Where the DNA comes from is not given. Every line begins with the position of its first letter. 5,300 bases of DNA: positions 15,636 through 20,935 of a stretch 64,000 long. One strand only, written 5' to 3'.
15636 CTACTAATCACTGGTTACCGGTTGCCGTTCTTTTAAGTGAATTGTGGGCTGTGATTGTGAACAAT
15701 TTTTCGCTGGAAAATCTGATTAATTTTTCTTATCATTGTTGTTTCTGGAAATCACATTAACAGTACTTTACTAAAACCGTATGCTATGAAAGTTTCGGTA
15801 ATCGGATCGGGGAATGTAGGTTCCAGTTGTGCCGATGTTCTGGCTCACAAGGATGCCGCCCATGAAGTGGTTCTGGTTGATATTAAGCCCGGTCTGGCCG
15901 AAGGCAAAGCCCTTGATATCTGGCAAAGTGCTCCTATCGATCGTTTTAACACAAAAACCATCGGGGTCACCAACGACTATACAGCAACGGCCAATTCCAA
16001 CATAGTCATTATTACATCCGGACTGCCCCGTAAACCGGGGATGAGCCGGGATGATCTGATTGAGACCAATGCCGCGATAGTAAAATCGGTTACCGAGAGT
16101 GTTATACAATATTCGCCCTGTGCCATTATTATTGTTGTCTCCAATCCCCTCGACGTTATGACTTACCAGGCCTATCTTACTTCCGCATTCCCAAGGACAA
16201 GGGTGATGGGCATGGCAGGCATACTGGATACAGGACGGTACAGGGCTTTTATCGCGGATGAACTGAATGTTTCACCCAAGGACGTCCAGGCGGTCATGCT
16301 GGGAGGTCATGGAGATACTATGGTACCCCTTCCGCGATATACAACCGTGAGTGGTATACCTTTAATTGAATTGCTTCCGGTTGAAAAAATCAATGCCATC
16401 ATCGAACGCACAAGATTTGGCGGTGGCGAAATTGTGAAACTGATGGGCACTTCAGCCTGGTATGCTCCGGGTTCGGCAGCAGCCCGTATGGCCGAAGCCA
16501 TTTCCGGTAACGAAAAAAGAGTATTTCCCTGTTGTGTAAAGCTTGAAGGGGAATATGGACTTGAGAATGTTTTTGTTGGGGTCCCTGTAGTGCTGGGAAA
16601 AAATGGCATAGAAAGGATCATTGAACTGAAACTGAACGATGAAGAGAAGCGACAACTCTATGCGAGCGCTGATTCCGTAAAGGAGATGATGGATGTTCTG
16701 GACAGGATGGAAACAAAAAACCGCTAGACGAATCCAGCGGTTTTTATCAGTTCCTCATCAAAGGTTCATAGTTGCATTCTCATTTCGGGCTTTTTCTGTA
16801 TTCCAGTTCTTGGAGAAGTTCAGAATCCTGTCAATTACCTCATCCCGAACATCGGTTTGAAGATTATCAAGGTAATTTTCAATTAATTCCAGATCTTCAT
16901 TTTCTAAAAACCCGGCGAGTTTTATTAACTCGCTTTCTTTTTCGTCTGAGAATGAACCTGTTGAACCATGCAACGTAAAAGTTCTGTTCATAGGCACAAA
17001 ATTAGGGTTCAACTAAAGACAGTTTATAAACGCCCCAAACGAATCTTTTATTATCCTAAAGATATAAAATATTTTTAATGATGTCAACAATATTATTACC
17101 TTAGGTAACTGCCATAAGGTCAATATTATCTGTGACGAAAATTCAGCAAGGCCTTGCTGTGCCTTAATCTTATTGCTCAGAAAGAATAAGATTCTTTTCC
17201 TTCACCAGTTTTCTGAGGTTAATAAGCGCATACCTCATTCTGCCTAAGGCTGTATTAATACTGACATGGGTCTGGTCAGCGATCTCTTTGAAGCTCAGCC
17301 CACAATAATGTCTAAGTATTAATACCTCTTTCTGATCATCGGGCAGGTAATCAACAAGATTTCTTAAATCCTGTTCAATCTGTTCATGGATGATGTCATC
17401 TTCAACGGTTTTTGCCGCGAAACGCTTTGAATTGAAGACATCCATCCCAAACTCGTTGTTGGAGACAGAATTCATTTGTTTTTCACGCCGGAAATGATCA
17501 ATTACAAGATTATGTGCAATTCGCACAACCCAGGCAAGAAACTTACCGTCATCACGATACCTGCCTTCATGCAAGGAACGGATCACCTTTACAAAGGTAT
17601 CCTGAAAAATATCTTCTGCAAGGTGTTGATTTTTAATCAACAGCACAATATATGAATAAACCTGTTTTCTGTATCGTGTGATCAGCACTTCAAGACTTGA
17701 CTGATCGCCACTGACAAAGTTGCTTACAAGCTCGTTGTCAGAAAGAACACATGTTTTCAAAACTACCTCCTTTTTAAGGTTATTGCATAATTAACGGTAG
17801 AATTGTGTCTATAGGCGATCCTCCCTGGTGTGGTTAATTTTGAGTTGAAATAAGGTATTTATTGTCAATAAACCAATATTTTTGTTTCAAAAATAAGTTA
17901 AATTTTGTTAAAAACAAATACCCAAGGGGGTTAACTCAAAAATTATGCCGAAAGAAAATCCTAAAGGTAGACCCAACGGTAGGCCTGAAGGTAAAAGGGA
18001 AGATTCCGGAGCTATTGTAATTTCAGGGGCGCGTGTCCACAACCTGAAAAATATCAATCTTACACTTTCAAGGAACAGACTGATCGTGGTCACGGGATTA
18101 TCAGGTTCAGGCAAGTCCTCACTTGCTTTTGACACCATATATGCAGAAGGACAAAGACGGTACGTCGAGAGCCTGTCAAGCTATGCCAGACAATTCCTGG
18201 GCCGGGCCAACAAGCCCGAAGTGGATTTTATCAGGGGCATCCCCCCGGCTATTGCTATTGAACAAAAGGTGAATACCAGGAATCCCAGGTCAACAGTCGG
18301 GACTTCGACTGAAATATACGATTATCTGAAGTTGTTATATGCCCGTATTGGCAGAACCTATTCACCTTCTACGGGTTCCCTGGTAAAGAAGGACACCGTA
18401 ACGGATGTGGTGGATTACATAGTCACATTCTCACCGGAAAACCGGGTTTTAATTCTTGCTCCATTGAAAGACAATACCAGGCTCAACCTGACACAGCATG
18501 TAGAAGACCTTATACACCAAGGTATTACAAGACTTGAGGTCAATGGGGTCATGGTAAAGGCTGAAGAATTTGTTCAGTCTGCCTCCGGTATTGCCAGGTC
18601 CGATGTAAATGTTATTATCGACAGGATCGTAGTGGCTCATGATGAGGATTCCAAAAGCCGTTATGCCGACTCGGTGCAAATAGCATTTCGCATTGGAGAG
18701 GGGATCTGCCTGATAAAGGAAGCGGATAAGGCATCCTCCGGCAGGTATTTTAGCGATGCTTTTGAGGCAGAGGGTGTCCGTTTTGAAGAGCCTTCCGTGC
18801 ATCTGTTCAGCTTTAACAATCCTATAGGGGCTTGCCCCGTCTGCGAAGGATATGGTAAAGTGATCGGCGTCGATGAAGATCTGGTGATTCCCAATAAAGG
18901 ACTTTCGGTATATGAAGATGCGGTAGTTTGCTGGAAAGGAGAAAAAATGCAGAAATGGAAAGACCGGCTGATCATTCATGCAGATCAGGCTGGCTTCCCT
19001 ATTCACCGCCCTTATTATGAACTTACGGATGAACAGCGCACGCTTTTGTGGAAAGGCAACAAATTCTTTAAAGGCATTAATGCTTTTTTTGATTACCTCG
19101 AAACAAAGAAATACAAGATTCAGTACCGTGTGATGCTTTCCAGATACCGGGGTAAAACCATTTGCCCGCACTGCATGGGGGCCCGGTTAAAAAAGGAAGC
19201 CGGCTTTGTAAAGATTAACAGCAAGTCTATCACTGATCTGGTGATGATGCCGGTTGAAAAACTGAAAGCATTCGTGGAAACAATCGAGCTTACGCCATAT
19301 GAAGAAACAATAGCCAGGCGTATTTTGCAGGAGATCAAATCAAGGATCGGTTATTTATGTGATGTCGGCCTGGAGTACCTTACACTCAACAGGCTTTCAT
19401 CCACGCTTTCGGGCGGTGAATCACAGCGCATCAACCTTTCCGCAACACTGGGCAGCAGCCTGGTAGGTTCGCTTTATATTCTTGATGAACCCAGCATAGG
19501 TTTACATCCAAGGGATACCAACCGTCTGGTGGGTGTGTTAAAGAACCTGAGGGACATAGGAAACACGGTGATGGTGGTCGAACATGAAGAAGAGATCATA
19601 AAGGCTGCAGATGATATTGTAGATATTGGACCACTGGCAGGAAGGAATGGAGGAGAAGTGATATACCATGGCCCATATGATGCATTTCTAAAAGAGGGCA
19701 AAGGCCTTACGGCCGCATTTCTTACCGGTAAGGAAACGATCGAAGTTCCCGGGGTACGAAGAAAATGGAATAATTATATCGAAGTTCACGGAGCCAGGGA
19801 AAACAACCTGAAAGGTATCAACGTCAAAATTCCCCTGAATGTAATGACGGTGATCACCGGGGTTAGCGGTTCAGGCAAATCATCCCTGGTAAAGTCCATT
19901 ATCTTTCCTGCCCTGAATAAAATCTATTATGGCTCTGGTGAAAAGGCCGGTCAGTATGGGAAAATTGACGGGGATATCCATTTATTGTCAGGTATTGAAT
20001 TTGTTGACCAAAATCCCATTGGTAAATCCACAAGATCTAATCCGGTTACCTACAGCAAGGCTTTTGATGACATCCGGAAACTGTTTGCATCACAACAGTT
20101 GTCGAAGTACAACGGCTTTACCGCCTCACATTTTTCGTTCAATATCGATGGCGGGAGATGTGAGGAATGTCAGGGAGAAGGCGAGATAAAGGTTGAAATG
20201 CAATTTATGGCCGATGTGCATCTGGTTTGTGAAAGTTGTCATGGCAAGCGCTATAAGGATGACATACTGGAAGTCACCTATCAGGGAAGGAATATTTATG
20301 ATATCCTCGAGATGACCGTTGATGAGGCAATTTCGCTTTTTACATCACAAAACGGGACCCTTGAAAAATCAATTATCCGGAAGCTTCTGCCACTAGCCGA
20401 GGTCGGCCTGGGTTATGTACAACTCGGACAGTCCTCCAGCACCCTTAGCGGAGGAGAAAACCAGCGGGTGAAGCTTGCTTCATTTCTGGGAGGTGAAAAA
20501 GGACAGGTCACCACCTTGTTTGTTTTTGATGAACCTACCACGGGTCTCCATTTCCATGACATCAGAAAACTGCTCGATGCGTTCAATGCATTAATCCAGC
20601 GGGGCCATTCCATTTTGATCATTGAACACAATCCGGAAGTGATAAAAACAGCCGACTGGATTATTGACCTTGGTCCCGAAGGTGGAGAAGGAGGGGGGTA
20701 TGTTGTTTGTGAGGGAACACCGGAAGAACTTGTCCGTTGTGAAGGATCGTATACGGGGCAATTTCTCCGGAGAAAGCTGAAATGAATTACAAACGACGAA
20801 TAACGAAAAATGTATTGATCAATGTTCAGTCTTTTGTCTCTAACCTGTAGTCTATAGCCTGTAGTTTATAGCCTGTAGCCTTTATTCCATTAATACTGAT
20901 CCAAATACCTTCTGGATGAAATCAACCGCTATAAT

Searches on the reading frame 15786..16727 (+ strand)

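Call 34: search_protein_families(library=pfam, proteins=[window:15786-16727:+], max_evalue=0.00001)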
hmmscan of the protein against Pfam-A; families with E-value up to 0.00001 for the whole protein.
window:15786-16727:+ (313 aa): 2 families
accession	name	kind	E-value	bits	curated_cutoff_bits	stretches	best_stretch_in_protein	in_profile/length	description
PF00056.29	Ldh_1_N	-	1.3e-39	135.9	27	1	1-142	1-141/141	lactate/malate dehydrogenase, NAD binding domain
PF02866.23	Ldh_1_C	-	1.9e-32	113.1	22.6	1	147-303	3-168/174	lactate/malate dehydrogenase, alpha/beta C-terminal domain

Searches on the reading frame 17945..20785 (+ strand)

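Call 35: search_protein_families(library=pfam, proteins=[window:17945-20785:+], max_evalue=0.00001)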
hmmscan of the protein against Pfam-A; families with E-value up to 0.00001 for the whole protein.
window:17945-20785:+ (946 aa): 8 families
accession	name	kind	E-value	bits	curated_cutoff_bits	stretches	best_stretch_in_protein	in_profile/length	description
PF00005.33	ABC_tran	-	3e-19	70.4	25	0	622-653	1-32/137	ABC transporter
PF17760.6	UvrA_inter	-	3.3e-18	66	23.3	1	151-260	2-108/109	UvrA interaction domain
PF13304.12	AAA_21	-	1.6e-14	55.1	27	0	488-537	238-288/304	AAA domain, putative AbiEii toxin, Type IV TA system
PF02463.25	SMC_N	-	5.4e-14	52.6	40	0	709-908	122-210/220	RecF/RecN/SMC N terminal domain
PF17755.6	UvrA_DNA-bind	-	1.3e-10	42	23.2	1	310-375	1-66/110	UvrA DNA-binding domain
PF20703.3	nSTAND1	-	7e-09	36.2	27.1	0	618-659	19-60/379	Novel STAND NTPase 1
PF13555.12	AAA_29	-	2.4e-07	30.8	27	0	627-650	17-40/61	P-loop containing region of AAA domain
PF13191.12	AAA_16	-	2.4e-06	28.6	32.6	0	43-84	23-63/167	AAA ATPase domain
